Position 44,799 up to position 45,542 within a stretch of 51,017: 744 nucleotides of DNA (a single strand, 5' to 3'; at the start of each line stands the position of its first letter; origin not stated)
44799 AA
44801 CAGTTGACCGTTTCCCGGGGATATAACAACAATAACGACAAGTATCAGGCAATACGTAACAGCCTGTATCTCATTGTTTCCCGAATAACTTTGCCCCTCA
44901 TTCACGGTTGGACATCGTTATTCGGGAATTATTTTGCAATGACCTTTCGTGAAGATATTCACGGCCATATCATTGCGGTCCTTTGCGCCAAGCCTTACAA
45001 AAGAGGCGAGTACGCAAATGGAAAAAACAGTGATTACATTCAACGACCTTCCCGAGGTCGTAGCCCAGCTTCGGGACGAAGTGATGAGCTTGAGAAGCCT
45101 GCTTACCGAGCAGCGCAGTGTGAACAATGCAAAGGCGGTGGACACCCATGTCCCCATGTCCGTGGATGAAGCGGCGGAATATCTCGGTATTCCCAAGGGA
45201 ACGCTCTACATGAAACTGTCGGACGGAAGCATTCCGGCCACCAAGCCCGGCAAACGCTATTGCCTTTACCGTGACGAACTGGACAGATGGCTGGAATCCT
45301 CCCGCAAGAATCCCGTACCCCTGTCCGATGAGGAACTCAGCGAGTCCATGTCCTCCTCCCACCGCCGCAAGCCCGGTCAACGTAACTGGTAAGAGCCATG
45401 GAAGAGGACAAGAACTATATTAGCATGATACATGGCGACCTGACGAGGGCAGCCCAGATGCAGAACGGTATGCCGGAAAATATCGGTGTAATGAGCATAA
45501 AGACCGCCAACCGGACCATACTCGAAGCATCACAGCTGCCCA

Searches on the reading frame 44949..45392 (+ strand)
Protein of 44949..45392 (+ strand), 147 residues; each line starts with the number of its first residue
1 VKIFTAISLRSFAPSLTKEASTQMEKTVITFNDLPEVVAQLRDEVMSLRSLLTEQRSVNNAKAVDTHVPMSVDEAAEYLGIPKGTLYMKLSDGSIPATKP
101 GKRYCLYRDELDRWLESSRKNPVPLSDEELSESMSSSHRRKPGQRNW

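Call 18: search_protein_families(library=pfam, proteins=[window:44949-45392:+], max_evalue=0.01)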
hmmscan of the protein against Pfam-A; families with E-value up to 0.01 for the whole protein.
window:44949-45392:+ (147 aa): 2 families
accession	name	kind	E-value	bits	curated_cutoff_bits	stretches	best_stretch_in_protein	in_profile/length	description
PF12728.13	HTH_17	-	3.1e-12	47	27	1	70-118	2-50/51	Helix-turn-helix domain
PF05225.22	HTH_psq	-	0.0095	16.1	20.4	0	70-89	17-35/45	helix-turn-helix, Psq domain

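Call 19: search_protein_families(library=ncbifam, proteins=[window:44949-45392:+], max_evalue=0.01)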
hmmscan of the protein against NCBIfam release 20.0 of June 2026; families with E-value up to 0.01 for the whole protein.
window:44949-45392:+ (147 aa): 3 families
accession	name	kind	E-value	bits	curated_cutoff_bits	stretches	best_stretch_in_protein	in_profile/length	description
TIGR01764.1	excise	domain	2.1e-19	69.6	28.8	1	70-116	2-48/49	excisionase family DNA-binding protein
NF047737.1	antiphage_MADS1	equivalog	3e-08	33.8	80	1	70-115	4-49/49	methylation-associated defense system helix-turn-helix domain-containing protein MAD1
NF009164.0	PRK12511.1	equivalog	0.0024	17.4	185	1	38-92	102-150/182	RNA polymerase sigma factor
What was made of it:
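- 45018..45392 (+): xis, encoding an excisionase-family DNA-binding protein. TIGR01764 excise, E = 2.1e-19 (call 19).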
